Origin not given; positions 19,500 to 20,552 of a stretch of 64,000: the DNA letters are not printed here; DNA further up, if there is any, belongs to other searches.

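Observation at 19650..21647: MurE fused in-frame to a GlmU-type GlcNAc-1-P uridylyltransferase domain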

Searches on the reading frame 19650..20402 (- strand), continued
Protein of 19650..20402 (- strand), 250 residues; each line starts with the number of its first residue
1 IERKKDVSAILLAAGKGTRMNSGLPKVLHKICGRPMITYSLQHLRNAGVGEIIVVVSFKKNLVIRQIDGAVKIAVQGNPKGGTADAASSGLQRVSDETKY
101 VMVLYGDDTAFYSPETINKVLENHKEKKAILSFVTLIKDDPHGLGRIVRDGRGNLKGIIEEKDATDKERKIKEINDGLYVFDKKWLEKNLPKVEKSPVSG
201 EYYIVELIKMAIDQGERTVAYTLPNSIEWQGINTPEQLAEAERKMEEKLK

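Call 36: find_encoding_contigs(protein=P0135, flank=8000, max_places=2)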
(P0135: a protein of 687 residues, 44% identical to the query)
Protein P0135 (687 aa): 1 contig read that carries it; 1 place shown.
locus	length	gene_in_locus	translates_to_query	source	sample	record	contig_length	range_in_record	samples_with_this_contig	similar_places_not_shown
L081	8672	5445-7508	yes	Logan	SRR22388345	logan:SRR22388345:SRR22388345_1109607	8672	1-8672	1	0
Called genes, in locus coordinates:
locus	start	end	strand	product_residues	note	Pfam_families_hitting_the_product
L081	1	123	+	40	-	?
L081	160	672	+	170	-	-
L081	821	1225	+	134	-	PF02381:MraZ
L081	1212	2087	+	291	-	PF01795:Methyltransf_5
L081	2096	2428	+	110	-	-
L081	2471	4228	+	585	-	PF03717:PBP_dimer, PF00905:Transpeptidase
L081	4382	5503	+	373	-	PF08245:Mur_ligase_M, PF02875:Mur_ligase_C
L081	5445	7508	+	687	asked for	PF00483:NTP_transferase, PF01128:IspD (weak), PF12804:NTP_transf_3, PF01225:Mur_ligase (weak), PF08245:Mur_ligase_M, PF02875:Mur_ligase_C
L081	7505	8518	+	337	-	PF01565:FAD_binding_4, PF02873:MurB_C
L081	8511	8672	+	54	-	?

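Call 38: find_encoding_contigs(protein=P0126, flank=8000, max_places=3)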
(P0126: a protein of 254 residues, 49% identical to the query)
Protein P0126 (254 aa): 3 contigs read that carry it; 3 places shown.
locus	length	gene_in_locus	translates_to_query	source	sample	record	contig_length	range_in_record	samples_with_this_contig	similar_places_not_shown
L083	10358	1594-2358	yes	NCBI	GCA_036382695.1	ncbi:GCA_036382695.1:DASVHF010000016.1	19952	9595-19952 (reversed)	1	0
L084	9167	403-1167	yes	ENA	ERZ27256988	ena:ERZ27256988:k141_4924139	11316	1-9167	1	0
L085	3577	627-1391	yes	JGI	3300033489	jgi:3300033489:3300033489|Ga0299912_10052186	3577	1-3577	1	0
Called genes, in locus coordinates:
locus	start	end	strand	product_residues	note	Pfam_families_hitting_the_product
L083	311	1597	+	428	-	PF08245:Mur_ligase_M, PF02875:Mur_ligase_C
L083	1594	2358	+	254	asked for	PF00483:NTP_transferase, PF01128:IspD, PF12804:NTP_transf_3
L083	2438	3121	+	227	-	PF02578:Cu-oxidase_4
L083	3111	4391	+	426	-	PF01225:Mur_ligase, PF08245:Mur_ligase_M, PF02875:Mur_ligase_C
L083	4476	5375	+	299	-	PF01565:FAD_binding_4, PF02873:MurB_C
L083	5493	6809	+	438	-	PF00275:EPSP_synthase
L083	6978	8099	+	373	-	PF01168:Ala_racemase_N, PF00842:Ala_racemase_C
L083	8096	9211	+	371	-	PF01820:Dala_Dala_lig_N, PF02786:CPSase_L_D2, PF07478:Dala_Dala_lig_C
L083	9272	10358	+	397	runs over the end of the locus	PF08245:Mur_ligase_M, PF02875:Mur_ligase_C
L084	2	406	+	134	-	?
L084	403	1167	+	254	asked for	PF00483:NTP_transferase, PF01128:IspD, PF12804:NTP_transf_3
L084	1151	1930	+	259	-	PF02578:Cu-oxidase_4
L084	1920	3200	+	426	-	PF01225:Mur_ligase, PF08245:Mur_ligase_M, PF02875:Mur_ligase_C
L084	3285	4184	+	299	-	PF01565:FAD_binding_4, PF02873:MurB_C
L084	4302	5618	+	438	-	PF00275:EPSP_synthase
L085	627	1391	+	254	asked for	PF00483:NTP_transferase, PF01128:IspD, PF12804:NTP_transf_3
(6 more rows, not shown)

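Call 39: find_encoding_contigs(protein=P0128, flank=8000, max_places=3)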
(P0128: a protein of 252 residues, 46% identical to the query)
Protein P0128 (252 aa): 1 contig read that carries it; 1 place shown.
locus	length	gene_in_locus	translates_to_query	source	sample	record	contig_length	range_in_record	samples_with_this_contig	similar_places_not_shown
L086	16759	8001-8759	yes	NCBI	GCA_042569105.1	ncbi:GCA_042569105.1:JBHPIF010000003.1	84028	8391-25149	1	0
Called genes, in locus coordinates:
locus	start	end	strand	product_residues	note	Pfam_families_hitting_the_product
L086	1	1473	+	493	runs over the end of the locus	-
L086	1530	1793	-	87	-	-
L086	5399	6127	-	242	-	PF02511:Thy1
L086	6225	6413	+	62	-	-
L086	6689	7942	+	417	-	PF27218:MJ0043_C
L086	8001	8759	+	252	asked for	PF00483:NTP_transferase, PF01128:IspD, PF12804:NTP_transf_3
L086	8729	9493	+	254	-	PF11967:RecO_N, PF02565:RecO_C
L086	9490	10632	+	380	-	PF01168:Ala_racemase_N, PF00842:Ala_racemase_C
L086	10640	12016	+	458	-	PF00587:tRNA-synt_2b, PF03129:HGTP_anticodon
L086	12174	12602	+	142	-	PF02381:MraZ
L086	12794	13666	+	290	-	PF01795:Methyltransf_5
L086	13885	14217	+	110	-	-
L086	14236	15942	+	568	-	PF03717:PBP_dimer, PF00905:Transpeptidase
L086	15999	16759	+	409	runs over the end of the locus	PF08245:Mur_ligase_M, PF02875:Mur_ligase_C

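Call 40: find_encoding_contigs(protein=P0134, flank=8000, max_places=3)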
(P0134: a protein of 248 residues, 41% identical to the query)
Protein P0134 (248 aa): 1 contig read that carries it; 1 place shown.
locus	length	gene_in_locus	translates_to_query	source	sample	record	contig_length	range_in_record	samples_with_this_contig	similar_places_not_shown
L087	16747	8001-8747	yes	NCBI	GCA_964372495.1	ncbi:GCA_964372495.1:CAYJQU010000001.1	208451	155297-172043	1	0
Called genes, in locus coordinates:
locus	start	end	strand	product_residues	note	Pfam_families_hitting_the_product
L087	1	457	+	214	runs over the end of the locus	PF11967:RecO_N, PF02565:RecO_C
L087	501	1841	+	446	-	PF00587:tRNA-synt_2b (weak), PF03129:HGTP_anticodon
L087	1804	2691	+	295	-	-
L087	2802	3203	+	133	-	PF02381:MraZ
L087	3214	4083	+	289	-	PF01795:Methyltransf_5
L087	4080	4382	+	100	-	-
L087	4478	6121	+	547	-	PF03717:PBP_dimer, PF00905:Transpeptidase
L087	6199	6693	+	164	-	PF13302:Acetyltransf_3 (weak), PF00583:Acetyltransf_1, PF13673:Acetyltransf_10, PF13508:Acetyltransf_7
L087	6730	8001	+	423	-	PF08245:Mur_ligase_M, PF02875:Mur_ligase_C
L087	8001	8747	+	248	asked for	PF00483:NTP_transferase, PF01128:IspD (weak), PF12804:NTP_transf_3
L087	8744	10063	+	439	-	PF01225:Mur_ligase, PF08245:Mur_ligase_M, PF02875:Mur_ligase_C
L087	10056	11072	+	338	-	PF01565:FAD_binding_4, PF02873:MurB_C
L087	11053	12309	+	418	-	PF00275:EPSP_synthase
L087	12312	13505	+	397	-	PF08245:Mur_ligase_M, PF02875:Mur_ligase_C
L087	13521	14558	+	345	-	PF00953:Glycos_transf_4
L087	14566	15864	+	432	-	PF21799:MurD-like_N, PF08245:Mur_ligase_M, PF02875:Mur_ligase_C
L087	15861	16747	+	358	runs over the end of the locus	PF01098:FTSW_RODA_SPOVE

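Call 60: list_cluster_members(proteins=[P0140, P0158, P0160, P0175, P0145, P0127, P0134, P0126, P0128, P0138])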
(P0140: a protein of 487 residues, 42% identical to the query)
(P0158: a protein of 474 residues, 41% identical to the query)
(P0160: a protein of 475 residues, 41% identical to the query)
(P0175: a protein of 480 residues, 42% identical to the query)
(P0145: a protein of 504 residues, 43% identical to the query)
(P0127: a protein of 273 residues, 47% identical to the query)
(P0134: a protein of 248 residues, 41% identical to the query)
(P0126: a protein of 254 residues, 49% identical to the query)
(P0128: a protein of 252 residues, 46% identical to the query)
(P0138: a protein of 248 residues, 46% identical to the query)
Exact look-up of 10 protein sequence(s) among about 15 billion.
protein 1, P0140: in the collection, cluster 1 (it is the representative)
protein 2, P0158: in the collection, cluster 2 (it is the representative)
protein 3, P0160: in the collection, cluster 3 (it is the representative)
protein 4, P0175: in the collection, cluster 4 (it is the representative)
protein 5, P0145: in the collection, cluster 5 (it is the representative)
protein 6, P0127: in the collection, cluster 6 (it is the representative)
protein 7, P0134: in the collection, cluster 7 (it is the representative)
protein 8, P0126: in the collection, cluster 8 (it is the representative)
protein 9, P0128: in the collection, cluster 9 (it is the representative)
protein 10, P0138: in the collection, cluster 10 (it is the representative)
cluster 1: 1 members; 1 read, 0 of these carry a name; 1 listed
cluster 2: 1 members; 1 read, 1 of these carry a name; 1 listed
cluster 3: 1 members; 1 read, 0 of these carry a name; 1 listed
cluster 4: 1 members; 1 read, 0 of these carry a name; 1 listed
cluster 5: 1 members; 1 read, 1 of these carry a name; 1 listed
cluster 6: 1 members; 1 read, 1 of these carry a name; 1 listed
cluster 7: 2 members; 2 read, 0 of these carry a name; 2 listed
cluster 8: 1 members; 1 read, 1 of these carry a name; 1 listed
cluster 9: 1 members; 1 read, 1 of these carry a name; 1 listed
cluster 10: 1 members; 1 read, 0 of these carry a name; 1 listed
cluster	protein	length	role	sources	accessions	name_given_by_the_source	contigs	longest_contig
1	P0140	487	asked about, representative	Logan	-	-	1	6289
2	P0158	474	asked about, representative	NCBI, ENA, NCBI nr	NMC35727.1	NTP transferase domain-containing protein [Candidatus Beckwithbacteria bacterium]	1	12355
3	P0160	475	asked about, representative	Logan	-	-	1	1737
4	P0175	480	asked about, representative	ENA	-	-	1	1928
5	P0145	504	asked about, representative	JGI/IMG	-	NDP-sugar pyrophosphorylase family protein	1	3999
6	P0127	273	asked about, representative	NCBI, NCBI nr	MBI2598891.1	NTP transferase domain-containing protein, partial [Candidatus Curtissbacteria bacterium] | NTP transferase domain-containing protein [Candidatus Curtissbacteria bacterium]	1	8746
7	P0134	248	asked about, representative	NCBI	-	-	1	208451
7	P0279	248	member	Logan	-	-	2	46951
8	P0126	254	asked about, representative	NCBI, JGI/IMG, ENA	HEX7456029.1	MAG TPA: sugar phosphate nucleotidyltransferase [Candidatus Nanoarchaeia archaeon]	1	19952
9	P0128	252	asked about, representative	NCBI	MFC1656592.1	sugar phosphate nucleotidyltransferase [Patescibacteria group bacterium]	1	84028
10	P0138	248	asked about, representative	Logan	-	-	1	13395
